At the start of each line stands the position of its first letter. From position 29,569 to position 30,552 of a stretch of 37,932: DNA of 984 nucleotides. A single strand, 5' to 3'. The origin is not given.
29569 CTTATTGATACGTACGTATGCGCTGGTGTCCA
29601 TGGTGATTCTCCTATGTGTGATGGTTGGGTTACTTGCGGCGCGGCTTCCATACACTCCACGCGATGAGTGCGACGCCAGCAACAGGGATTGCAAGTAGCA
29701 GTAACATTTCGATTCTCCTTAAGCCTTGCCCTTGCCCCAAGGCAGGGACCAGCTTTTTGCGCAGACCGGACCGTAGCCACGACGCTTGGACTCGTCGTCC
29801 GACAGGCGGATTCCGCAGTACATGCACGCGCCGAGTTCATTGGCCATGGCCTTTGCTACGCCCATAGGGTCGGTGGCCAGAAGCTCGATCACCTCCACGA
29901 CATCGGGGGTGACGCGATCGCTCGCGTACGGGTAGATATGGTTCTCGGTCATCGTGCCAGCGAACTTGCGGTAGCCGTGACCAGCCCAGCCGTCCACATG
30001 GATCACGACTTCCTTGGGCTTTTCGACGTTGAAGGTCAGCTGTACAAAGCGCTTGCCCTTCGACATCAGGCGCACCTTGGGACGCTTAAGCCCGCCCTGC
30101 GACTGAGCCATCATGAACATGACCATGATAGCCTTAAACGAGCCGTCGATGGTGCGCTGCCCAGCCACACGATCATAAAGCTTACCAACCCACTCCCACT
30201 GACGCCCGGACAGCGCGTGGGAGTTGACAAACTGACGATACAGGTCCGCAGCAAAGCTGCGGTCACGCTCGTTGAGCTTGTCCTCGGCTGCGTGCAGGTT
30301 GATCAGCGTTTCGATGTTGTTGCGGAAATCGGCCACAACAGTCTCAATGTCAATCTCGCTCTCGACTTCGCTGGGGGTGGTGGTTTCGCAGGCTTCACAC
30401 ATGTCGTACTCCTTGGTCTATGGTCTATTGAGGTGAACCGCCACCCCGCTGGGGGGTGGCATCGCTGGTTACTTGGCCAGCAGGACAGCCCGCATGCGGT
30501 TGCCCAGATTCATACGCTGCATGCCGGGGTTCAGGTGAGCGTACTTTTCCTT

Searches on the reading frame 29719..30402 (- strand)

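Call 126: search_protein_families(library=pfam, proteins=[window:29719-30402:-], max_evalue=0.001)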
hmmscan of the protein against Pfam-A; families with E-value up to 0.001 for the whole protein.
window:29719-30402:- (227 aa): 1 family
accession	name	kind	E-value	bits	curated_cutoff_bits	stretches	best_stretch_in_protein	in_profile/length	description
PF19474.4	DUF6011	-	9.2e-09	35.1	26.6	1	189-218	7-36/37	Family of unknown function (DUF6011)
